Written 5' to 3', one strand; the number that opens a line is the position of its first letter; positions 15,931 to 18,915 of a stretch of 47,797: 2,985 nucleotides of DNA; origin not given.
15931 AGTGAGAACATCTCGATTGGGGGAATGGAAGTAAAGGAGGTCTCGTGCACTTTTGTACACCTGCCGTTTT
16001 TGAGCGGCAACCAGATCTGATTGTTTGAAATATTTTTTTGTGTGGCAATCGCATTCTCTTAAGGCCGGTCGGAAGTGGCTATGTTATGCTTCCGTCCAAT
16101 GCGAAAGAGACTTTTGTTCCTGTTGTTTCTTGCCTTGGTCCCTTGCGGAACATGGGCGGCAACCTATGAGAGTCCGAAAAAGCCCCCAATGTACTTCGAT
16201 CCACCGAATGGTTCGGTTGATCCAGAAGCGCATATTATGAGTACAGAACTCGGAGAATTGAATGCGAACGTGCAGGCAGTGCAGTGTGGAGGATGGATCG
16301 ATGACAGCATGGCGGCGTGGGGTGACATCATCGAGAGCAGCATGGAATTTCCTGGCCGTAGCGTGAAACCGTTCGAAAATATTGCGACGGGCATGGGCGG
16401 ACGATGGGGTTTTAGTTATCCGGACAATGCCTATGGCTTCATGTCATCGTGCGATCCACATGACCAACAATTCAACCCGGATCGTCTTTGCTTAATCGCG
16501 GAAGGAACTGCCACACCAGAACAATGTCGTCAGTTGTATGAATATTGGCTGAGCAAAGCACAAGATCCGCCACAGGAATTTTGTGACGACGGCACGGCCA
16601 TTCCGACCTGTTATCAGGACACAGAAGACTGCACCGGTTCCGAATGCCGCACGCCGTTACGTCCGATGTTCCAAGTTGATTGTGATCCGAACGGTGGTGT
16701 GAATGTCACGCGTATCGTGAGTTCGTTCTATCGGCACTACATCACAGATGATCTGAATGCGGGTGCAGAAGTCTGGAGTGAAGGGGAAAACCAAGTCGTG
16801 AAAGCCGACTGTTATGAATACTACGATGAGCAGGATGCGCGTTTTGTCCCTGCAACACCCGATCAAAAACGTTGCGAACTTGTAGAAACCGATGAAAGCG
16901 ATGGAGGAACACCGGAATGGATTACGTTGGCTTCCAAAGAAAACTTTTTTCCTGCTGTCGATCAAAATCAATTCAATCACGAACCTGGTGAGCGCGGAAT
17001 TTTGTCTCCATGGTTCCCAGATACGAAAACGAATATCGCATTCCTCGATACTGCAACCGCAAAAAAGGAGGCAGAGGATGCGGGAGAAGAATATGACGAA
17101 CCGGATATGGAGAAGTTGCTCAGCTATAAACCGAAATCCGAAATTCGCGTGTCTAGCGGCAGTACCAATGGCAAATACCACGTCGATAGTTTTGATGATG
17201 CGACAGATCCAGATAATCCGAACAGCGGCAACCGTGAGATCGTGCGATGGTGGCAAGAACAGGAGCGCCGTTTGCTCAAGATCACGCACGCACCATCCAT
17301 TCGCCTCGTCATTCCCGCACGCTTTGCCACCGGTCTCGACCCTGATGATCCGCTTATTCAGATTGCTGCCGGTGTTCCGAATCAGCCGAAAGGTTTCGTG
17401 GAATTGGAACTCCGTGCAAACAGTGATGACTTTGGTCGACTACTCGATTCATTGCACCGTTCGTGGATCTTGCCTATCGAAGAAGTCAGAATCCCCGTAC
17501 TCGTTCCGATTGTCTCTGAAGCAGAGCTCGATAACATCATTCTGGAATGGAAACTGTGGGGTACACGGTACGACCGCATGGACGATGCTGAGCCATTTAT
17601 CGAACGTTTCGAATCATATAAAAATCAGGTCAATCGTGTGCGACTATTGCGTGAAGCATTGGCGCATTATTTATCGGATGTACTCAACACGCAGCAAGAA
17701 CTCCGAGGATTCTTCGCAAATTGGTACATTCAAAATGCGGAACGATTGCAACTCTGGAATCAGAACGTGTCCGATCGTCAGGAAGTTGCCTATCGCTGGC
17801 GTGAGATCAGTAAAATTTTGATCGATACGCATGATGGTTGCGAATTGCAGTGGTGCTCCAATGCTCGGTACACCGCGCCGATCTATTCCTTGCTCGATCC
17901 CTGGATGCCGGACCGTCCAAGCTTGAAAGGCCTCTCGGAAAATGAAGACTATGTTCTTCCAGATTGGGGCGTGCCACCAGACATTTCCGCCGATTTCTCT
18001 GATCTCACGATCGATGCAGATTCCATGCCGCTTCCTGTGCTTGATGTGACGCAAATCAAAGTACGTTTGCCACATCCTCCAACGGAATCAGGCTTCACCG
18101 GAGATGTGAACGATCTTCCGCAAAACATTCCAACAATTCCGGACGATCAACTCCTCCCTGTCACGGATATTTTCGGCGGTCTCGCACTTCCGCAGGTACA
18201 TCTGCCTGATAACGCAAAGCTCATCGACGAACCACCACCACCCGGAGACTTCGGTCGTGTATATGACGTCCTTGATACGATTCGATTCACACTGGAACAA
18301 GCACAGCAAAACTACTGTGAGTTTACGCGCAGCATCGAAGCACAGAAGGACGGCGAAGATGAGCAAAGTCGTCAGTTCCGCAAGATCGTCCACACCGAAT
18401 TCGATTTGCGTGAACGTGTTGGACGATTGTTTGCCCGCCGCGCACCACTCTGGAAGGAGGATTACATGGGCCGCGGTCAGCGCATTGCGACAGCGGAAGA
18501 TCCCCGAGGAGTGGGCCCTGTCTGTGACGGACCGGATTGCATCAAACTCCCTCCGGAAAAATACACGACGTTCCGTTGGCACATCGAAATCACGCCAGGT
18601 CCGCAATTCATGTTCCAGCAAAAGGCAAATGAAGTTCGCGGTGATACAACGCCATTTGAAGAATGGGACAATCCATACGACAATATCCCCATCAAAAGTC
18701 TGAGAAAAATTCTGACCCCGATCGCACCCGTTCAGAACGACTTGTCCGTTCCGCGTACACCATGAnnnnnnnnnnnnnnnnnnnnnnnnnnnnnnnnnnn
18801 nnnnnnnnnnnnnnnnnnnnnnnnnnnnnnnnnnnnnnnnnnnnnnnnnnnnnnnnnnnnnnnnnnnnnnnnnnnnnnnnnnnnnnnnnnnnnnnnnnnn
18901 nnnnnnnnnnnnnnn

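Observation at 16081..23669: Five-gene, ATGA-coupled operon of exported Cys-rich proteins with no recognisable family: candidate novel envelope or surface system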

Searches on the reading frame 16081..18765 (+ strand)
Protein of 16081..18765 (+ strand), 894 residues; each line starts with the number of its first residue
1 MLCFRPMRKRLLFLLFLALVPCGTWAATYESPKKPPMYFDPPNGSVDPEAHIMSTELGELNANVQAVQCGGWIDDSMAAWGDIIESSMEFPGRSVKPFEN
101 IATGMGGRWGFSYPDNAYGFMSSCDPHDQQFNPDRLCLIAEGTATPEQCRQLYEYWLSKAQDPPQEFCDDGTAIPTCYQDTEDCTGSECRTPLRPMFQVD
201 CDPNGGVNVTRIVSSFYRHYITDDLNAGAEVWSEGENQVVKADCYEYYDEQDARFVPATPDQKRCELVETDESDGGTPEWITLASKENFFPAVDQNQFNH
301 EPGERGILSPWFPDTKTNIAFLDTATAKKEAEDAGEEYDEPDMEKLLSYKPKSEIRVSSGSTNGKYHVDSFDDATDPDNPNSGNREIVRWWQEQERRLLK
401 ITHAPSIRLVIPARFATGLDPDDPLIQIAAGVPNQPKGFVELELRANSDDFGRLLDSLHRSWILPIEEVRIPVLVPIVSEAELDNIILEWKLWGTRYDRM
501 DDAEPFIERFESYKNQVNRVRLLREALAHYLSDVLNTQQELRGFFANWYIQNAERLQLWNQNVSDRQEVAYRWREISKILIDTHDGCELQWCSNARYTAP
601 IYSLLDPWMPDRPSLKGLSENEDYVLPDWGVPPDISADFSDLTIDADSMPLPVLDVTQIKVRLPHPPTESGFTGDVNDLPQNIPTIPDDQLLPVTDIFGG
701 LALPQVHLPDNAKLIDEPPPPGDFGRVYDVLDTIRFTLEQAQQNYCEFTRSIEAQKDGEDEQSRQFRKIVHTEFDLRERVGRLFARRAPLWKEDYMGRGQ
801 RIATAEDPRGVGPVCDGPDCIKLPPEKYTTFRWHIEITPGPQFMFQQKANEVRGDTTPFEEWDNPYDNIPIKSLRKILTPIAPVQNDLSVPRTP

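Call 3: search_protein_families(library=pfam, proteins=[window:16081-18765:+], max_evalue=1)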
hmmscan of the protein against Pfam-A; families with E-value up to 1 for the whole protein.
window:16081-18765:+ (894 aa): 0 families

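Call 4: search_protein_families(library=ncbifam, proteins=[window:16081-18765:+], max_evalue=1)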
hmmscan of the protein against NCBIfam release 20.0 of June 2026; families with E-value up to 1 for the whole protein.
window:16081-18765:+ (894 aa): 1 family
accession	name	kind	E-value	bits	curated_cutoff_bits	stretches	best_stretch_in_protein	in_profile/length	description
NF043056.1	T4SS_LegK1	equivalog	0.12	11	550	1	718-792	78-146/516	Dot/Icm T4SS effector kinase LegK1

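Call 9: find_homologous_proteins(query=window:16081-18765:+)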
Query window:16081-18765:+ (894 aa): 6 proteins with E <= 0.001 among 8000 candidates.
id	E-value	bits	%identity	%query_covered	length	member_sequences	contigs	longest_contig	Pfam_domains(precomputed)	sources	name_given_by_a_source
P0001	0.0e+0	2135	100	100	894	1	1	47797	-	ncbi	-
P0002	0.0e+0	1048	55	99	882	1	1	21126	-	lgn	-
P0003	1.6e-143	498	36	98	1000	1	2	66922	-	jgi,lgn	jgi:hypothetical protein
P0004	1.5e-92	329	29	90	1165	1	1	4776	-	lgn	-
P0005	4.5e-80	288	29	89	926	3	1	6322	-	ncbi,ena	-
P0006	6.6e-25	105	24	81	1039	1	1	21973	-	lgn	-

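Call 10: search_solved_structures(query=window:16081-18765:+, max_evalue=1)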
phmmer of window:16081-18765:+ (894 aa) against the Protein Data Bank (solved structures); distinct sequences matched with E-value up to 1: 0.

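Call 12: find_encoding_contigs(protein=P0002, flank=10000, max_places=3)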
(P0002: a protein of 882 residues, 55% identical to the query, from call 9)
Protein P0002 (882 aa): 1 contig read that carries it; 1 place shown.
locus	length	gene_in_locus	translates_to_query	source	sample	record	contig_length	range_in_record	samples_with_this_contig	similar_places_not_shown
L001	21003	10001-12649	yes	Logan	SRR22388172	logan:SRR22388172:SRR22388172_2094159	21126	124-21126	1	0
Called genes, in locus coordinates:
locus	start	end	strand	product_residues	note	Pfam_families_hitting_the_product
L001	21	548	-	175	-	-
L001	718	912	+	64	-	-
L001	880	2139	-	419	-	PF00275:EPSP_synthase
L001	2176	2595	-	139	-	PF01252:Peptidase_A8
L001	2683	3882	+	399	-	PF01098:FTSW_RODA_SPOVE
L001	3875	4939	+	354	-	PF03033:Glyco_transf_28, PF04101:Glyco_tran_28_C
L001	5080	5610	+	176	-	PF00160:Pro_isomerase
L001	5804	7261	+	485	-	PF00749:tRNA-synt_1c, PF19269:Anticodon_2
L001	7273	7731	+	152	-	-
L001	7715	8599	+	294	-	PF01565:FAD_binding_4, PF02873:MurB_C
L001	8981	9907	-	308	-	PF00436:SSB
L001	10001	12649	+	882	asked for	-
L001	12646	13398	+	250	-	-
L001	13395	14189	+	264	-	-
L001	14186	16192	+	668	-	-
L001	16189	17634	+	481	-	-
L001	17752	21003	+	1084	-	?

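Call 13: find_encoding_contigs(protein=P0003, flank=10000, max_places=3)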
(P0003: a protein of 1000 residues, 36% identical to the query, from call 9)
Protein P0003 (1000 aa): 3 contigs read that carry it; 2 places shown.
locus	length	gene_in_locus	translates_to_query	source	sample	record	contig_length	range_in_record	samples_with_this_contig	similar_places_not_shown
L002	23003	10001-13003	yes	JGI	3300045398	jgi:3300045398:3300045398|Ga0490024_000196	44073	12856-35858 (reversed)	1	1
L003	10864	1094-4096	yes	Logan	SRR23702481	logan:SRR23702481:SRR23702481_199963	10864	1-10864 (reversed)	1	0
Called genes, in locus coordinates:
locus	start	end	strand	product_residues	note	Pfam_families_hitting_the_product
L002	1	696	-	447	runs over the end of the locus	PF00275:EPSP_synthase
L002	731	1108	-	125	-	PF01252:Peptidase_A8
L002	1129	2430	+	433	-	PF01098:FTSW_RODA_SPOVE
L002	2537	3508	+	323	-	PF03033:Glyco_transf_28, PF04101:Glyco_tran_28_C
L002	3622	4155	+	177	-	PF00160:Pro_isomerase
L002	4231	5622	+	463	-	PF00749:tRNA-synt_1c, PF19269:Anticodon_2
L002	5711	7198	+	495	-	PF13687:DUF4153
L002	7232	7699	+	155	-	-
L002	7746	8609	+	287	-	PF01565:FAD_binding_4, PF02873:MurB_C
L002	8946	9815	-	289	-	PF00436:SSB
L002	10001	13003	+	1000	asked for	-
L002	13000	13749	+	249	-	-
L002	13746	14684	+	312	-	-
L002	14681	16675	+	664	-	-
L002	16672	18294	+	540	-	-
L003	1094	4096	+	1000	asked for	-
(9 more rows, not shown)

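Call 14: find_encoding_contigs(protein=P0006, flank=10000, max_places=3)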
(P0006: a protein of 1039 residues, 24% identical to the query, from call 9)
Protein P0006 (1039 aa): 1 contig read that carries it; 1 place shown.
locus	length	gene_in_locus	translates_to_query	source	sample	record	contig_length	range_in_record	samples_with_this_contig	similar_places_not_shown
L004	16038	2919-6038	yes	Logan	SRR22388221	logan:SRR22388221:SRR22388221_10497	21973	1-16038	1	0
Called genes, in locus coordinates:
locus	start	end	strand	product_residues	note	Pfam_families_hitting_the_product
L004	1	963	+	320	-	?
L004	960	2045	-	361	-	PF00226:DnaJ, PF01556:DnaJ_C, PF00684:DnaJ_CXXCXGXG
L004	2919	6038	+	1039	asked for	-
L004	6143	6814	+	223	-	-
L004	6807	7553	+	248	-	-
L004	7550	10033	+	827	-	-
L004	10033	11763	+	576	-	-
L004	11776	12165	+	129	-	PF01467:CTP_transf_like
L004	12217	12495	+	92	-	-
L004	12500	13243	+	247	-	PF06750:A24_N_bact, PF01478:Peptidase_A24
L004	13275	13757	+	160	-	-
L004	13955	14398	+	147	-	PF01668:SmpB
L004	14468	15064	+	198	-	PF00633:HHH (weak), PF14520:HHH_5 (faint), PF21176:RecR_HhH, PF13662:Toprim_4, PF01751:Toprim, PF21175:RecR_C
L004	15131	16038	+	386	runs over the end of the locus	PF00041:fn3 (weak)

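Call 16: find_encoding_contigs(protein=P0005, flank=10000, max_places=3)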
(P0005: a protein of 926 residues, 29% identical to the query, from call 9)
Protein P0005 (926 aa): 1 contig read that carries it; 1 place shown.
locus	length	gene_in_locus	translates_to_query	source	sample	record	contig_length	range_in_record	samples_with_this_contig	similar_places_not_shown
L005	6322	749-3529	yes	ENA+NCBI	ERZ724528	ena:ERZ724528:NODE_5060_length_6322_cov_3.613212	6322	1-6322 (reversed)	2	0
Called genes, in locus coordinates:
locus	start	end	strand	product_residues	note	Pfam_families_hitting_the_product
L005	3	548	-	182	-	?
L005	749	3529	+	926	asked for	-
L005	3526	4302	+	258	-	-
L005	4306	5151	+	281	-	-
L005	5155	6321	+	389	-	?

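Call 17: find_encoding_contigs(protein=P0004, flank=10000, max_places=3)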
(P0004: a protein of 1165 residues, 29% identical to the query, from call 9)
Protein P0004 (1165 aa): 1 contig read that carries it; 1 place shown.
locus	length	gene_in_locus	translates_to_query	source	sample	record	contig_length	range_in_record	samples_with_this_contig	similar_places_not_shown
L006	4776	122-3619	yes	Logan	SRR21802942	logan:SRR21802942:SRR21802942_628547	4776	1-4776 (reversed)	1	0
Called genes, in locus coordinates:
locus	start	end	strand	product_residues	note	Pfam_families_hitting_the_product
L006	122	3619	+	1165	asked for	-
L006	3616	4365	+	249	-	-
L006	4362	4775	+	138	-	?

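Call 20: find_related_loci(query=A1, collection=genome_contigs, flank=10000)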
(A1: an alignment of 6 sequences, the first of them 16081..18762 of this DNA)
Query A1 (894 aa) in genome_contigs; peptide patterns used: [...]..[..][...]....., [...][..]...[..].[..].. (x = any residue, [..] = any of these).
87 stretches matched a pattern; 49 encode a relative of the query (tblastn E <= 1e-3); 48 distinct loci.
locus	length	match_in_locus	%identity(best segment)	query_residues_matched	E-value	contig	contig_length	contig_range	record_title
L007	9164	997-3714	35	53-882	4e-163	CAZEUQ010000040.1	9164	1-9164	MAG TPA_asm: uncultured Candidatus Peribacteria bacterium isolate SRP173033_co1_5 genome assembly, contig: NODE_18331_le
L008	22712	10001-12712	36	11-880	2e-161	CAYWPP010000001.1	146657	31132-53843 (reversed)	MAG TPA_asm: uncultured Candidatus Peribacteria bacterium isolate binchicken_co350_165 genome assembly, contig: NODE_129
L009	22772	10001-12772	31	6-889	4e-116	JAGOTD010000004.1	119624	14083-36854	MAG: Candidatus Peribacteraceae bacterium isolate Gw_Eff_bin_374 Gw_Eff_167_length_119624_cov_17.649640, whole genome sh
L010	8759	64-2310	31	177-883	2e-110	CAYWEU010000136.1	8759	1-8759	MAG TPA_asm: uncultured Candidatus Peribacteria bacterium isolate binchicken_co203_150 genome assembly, contig: k141_267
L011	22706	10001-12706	31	82-894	9e-109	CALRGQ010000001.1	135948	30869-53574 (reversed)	MAG: Candidatus Peribacteria bacterium isolate AH-03may19-31 genome assembly, contig: AH-03may19-C71, whole genome shotg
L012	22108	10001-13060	30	14-891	1e-105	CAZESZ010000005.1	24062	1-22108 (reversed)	MAG TPA_asm: uncultured Candidatus Peribacteria bacterium isolate SRP192515_co1_140 genome assembly, contig: NODE_1913_l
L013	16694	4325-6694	31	91-834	5e-105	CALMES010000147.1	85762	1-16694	MAG TPA_asm: uncultured Candidatus Peregrinibacteria bacterium isolate SRR5676444_bin.3_CONCOCT_v1.1_MAG genome assembly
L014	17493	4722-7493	31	90-892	1e-102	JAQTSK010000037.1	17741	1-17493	MAG: Candidatus Peribacteraceae bacterium isolate STB_185 NODE_7340_length_17741_cov_4.098899_Sandtown_B, whole genome s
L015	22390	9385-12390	28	3-888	1e-100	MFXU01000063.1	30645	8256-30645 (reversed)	MAG: Candidatus Peribacteria bacterium RIFCSPHIGHO2_02_FULL_51_15 rifcsphigho2_02_scaffold_9700, whole genome shotgun se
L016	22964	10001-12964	29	38-894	3e-98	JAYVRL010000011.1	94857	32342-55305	MAG: Candidatus Peribacteria bacterium isolate GL73_DN_concoct_161 GL73_DN_concoct_161_10, whole genome shotgun sequence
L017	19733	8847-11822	29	9-892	3e-97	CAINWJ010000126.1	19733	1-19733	Candidatus Peribacteria bacterium isolate LaPlata_bin-3506 genome assembly, contig: bin-3506:126/161, whole genome shotg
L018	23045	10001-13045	32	57-894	2e-95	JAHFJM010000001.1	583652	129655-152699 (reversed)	MAG: Candidatus Peribacteria bacterium isolate nzgw386 NODE_7_length_583653_cov_11.942416, whole genome shotgun sequence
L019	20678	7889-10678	30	58-878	7e-98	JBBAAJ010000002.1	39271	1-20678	MAG: Candidatus Peribacteraceae bacterium isolate SO_2017_GW3_39 scaffold_715_c1_OW296A_2017, whole genome shotgun seque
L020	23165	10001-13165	32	7-888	1e-93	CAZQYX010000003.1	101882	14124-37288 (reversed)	MAG TPA_asm: uncultured Candidatus Peribacteria bacterium isolate ERP113451_co3_227 genome assembly, contig: NODE_62_len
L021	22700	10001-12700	29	14-881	9e-91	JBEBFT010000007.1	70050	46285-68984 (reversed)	MAG: Candidatus Peribacteraceae bacterium isolate ASF_3 NODE_121_length_70050_cov_24.135924, whole genome shotgun sequen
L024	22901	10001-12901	30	57-894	2e-104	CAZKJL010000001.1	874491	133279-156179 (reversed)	MAG TPA_asm: uncultured Candidatus Peribacteria bacterium isolate SRP292972_co1_59 genome assembly, contig: NODE_6_lengt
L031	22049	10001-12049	25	184-835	4e-47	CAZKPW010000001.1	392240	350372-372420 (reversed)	MAG TPA_asm: uncultured Candidatus Peribacteria bacterium isolate SRP342105_co1_487 genome assembly, contig: NODE_11_len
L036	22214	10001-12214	24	161-827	6e-40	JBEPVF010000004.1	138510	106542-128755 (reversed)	MAG: Candidatus Peribacteria bacterium isolate 22E.rosella_refined.299 NODE_85_length_138510_cov_14.848846, whole genome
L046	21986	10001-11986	27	180-815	9e-53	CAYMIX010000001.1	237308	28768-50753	MAG TPA_asm: uncultured Candidatus Peribacteria bacterium isolate SRP342105_co1_435 genome assembly, contig: NODE_44_len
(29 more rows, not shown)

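Call 21: list_cluster_members(proteins=[P0001, P0005])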
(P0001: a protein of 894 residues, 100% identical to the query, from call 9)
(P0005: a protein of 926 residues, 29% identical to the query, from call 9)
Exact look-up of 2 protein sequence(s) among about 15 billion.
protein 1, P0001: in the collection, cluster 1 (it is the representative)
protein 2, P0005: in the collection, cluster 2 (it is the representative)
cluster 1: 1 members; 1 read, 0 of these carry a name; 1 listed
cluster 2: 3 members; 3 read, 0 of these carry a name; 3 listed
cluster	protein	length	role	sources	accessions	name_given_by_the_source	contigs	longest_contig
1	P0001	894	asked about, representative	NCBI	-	-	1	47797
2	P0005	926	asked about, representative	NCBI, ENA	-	-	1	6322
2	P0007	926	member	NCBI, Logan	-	-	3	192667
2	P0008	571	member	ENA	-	-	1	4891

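Call 30: search_solved_structures(query=A5, max_evalue=1)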
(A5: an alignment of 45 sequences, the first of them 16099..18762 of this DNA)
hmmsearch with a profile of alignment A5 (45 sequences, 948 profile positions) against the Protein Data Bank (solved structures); distinct sequences matched with E-value up to 1: 3.
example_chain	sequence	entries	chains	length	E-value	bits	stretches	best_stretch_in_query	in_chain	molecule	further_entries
6rzb_C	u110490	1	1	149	0.21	12.7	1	465-564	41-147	MKIAA0325 protein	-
3err_A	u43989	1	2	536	0.31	12.1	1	466-579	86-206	fusion protein of microtubule binding domain from mouse cytoplasmic dynein and seryl-tRNA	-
9uza_A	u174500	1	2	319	0.46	11.6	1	670-735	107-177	RNA-directed RNA polymerase L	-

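Call 35: search_protein_families(library=pfam, alignment_id=A5, max_evalue=0.01)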
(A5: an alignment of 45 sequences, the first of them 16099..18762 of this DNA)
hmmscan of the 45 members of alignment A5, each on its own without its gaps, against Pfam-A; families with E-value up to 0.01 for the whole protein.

A. member 1, window:16099-18762:+ (888 aa): 0 families

B. families by the number of members that match (of 45 scanned): 5 families
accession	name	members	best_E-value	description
PF25785.1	TPR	1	0.0019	Nucleoprotein TPR-like domain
PF25450.1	Rab11-FIP3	1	0.0024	Rab11-FIP3-like domain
PF13863.11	DUF4200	1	0.0027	Domain of unknown function (DUF4200)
PF23440.1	BROMI_C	1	0.0052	Broad-minded protein Rab TBC domain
PF19963.4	VMAP-M1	1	0.0066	vWA-MoxR associated protein middle region (VMAP-M) 1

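Call 46: find_homologous_proteins(query=A5, max_evalue=0.00001)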
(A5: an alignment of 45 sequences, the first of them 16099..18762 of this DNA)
Query A5 (45 sequences) (888 aa, profile of the alignment): 6 proteins with E <= 0.00001 among 8000 candidates.
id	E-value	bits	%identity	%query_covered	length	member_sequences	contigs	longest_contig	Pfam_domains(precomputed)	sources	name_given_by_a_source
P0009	1.2e-294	998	30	94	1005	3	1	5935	-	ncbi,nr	ncbi:MAG: hypothetical protein KBA40_02220 [Candidatus Peribacteraceae bacterium]|nr:hypothetical pr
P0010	7.0e-293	992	29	94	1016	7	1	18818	-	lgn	-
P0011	3.4e-278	944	27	99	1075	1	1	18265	-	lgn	-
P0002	1.1e-248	846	55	99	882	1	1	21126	-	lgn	-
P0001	1.6e-247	842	100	100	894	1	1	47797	-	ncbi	-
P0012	2.8e-231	788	30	93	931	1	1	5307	-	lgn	-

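Call 58: search_dna_similar(query=window:16099-18762:+, collection=phages, mode=protein, max_evalue=0.001, max_rows=5)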
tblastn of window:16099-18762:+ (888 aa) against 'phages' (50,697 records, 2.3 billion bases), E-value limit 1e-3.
No match.

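Call 59: search_dna_similar(query=window:16099-18762:+, collection=plasmids, mode=protein, max_evalue=0.001, max_rows=5)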
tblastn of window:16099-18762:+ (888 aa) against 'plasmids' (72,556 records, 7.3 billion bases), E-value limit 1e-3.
No match.

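Call 60: search_protein_representatives(alignment_id=A7)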
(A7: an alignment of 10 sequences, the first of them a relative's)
Query: 10 sequences, 924 profile positions. Proteins with E-value up to 0.001 (for the whole library): 246; up to 1e-10: 220; up to 1e-30: 181. The best 150 are listed.
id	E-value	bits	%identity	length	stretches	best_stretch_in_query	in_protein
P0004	0.0e+00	1275.5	-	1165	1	1-923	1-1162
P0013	0.0e+00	1166.7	-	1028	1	1-923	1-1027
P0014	0.0e+00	1128.6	-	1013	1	4-917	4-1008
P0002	0.0e+00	1114.2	-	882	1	1-922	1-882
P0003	0.0e+00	1061.2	-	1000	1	4-923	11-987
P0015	0.0e+00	1053.6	-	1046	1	5-921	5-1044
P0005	0.0e+00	1045.0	-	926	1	1-920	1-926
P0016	0.0e+00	1017.6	-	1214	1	1-920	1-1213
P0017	0.0e+00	1016.3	-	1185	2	150-920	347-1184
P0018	0.0e+00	1014.7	-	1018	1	3-919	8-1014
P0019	4.8e-299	1010.8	-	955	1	4-921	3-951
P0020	1.2e-291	986.3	-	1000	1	4-920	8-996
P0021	4.4e-287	971.2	-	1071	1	2-922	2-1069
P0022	1.3e-283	959.7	-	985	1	8-922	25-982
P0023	4.1e-282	954.7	-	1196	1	1-920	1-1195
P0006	1.8e-266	902.9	-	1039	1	1-923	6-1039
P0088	1.4e-107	377.1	-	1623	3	198-842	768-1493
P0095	5.2e-105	368.6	-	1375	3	236-644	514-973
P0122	3.3e-95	336.2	-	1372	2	197-881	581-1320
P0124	4.8e-95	335.6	-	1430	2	197-900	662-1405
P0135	1.7e-84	300.7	-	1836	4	460-783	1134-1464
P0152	7.5e-72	258.9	-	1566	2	199-907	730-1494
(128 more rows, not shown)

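Call 69: search_protein_families(library=pfam, proteins=[P0088, P0135, P0152, P0124, P0122, P0095], max_evalue=0.001)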
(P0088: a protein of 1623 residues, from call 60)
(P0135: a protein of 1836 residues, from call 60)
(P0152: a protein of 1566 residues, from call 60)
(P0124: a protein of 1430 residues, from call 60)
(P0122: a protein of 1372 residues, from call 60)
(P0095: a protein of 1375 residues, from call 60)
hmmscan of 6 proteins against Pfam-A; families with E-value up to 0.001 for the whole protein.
P0088 (1623 aa): 0 families

P0135 (1836 aa): 0 families

P0152 (1566 aa): 0 families

P0124 (1430 aa): 1 family
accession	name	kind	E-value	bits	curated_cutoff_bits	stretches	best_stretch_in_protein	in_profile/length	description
PF01391.23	Collagen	-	3.8e-05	23.8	27.2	1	352-393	12-53/60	Collagen triple helix repeat (20 copies)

P0122 (1372 aa): 0 families

P0095 (1375 aa): 0 families
